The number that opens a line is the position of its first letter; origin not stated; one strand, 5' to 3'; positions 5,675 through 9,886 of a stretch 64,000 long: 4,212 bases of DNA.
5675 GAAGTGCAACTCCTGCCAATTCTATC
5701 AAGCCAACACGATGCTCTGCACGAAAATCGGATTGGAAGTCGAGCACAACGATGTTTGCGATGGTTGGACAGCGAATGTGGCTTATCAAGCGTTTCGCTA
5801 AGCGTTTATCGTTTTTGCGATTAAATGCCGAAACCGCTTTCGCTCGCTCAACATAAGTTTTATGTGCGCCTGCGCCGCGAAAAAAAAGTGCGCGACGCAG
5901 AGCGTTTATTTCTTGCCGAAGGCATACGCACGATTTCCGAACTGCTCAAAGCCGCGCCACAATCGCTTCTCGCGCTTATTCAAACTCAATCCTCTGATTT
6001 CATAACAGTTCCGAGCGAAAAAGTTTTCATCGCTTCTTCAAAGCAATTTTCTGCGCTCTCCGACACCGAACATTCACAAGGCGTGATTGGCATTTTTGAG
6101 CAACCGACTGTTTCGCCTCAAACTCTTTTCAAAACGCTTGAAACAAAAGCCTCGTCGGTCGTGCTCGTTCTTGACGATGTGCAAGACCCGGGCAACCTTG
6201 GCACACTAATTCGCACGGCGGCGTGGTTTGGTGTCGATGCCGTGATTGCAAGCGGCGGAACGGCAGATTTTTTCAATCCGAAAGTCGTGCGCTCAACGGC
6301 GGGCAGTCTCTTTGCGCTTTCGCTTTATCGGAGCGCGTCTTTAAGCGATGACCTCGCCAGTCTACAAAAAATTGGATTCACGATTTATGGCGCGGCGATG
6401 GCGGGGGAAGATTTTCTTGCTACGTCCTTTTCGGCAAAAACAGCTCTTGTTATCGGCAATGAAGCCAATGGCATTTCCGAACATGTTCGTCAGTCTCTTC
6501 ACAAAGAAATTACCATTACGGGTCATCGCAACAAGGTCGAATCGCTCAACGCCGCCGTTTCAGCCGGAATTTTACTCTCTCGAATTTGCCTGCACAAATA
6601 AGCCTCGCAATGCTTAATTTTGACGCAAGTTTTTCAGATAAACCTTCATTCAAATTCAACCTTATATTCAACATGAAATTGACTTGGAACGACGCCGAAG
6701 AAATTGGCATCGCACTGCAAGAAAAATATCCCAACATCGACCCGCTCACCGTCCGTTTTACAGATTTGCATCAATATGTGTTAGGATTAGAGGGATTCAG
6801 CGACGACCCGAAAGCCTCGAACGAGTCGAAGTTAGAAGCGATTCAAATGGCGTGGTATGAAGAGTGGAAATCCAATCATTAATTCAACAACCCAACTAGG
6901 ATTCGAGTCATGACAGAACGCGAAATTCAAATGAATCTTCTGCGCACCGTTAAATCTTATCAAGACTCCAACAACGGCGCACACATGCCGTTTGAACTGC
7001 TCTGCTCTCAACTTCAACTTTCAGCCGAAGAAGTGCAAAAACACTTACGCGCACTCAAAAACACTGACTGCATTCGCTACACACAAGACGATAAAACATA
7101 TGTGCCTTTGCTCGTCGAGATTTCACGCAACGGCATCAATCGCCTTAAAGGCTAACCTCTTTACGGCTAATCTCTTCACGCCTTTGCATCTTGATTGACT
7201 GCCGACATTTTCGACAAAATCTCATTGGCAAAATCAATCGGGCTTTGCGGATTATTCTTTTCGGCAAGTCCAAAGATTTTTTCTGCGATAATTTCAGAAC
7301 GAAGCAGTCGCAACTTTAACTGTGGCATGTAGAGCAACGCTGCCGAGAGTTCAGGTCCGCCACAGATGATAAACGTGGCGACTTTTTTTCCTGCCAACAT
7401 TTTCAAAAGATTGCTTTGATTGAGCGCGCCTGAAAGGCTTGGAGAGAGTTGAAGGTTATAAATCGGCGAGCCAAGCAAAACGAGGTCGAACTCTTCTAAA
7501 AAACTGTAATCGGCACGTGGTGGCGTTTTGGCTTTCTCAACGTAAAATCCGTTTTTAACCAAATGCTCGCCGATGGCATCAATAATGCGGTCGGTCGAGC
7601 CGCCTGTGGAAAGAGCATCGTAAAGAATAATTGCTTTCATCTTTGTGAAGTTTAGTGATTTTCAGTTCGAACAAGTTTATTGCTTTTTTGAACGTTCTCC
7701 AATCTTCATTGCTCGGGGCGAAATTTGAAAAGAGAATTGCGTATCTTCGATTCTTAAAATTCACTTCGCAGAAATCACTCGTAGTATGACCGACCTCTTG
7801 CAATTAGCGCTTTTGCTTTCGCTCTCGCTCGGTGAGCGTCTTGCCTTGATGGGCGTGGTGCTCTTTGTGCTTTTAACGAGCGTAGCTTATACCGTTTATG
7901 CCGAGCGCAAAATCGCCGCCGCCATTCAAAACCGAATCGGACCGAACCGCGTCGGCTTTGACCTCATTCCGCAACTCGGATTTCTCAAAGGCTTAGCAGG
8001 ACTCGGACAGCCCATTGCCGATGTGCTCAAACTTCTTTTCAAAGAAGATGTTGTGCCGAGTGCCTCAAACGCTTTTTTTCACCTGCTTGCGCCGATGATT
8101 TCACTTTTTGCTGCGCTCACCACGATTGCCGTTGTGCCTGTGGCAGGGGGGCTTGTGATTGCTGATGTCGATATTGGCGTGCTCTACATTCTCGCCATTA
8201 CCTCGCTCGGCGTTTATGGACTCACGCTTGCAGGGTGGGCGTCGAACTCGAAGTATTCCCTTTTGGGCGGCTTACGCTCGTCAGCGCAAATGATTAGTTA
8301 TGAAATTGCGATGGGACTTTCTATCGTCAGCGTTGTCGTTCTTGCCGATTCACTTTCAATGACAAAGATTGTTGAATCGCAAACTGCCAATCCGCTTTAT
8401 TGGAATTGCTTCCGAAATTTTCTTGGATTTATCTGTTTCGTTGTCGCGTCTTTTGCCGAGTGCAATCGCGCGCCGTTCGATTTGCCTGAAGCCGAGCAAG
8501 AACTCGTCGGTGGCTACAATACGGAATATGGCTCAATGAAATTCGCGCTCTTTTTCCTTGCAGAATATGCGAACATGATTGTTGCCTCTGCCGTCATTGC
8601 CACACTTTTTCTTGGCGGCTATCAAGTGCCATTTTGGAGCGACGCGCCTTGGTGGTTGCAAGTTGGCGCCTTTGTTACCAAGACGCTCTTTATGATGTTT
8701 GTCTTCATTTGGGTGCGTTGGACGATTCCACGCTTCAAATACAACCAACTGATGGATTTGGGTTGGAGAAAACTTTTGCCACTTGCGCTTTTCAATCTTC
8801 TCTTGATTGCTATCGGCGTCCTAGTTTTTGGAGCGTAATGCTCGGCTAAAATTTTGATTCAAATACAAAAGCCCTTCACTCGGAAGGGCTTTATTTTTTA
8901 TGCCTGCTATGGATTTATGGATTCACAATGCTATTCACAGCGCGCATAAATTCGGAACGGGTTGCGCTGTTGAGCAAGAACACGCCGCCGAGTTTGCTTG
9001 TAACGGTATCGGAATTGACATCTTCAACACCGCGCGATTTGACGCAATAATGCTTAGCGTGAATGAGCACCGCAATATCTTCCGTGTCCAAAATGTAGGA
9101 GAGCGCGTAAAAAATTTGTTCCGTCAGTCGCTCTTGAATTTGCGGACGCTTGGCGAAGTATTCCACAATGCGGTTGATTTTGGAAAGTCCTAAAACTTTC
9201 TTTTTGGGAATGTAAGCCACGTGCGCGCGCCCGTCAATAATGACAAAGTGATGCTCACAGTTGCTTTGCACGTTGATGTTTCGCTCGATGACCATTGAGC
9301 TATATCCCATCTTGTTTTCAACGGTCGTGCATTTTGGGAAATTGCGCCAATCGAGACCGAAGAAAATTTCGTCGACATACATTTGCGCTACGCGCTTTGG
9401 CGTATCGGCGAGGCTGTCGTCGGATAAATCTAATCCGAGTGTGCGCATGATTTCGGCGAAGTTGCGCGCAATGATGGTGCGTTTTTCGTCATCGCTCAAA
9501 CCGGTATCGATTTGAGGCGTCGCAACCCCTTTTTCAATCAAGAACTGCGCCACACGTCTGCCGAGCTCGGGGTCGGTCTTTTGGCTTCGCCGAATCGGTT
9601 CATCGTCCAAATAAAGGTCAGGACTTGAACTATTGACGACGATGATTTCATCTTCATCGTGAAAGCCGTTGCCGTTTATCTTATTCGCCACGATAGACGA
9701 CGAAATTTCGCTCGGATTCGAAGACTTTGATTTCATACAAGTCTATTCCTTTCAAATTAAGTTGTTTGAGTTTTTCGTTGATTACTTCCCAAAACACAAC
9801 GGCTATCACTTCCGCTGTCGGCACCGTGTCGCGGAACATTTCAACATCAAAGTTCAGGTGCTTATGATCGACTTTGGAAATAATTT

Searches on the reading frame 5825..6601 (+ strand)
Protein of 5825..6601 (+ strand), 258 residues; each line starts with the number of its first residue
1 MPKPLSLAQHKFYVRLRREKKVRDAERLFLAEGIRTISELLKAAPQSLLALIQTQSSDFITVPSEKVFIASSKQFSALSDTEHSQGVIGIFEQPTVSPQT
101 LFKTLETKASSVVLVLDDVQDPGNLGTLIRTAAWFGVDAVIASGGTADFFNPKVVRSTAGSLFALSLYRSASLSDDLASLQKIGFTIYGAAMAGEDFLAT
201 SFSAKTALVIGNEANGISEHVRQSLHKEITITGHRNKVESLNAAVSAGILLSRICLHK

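Call 4: search_protein_families(library=pfam, proteins=[window:5825-6601:+], max_evalue=0.01)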
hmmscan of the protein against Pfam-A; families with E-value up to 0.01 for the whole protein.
window:5825-6601:+ (258 aa): 3 families
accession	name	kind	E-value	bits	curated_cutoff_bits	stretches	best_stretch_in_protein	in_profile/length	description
PF00588.24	SpoU_methylase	-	2.7e-35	122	29.7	1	112-251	2-141/142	SpoU rRNA Methylase family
PF22435.1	MRM3-like_sub_bind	-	4.3e-10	40.3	27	1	18-89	11-84/84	MRM3-like substrate binding domain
PF08032.17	SpoU_sub_bind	-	0.0003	21.5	22.8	1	30-94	1-73/76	RNA 2'-O ribose methyltransferase substrate binding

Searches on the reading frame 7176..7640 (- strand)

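Call 15: search_protein_families(library=pfam, proteins=[window:7176-7640:-], max_evalue=0.01)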
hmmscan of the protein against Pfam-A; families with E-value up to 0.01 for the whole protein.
window:7176-7640:- (154 aa): 2 families
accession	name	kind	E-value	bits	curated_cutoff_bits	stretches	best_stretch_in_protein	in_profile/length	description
PF03358.20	FMN_red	-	5.4e-06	26.5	24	1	42-108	62-130/152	NADPH-dependent FMN reductase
PF12724.12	Flavodoxin_5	-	1e-05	26.3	27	1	10-97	5-88/145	Flavodoxin domain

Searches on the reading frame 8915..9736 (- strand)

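Call 15: search_protein_families(library=pfam, proteins=[window:8915-9736:-], max_evalue=0.01)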
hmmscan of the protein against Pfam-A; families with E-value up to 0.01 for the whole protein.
window:8915-9736:- (273 aa): 1 family
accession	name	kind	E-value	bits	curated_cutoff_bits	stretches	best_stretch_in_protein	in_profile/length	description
PF01227.27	GTP_cyclohydroI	-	4.6e-60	202.5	27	1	90-267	2-178/179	GTP cyclohydrolase I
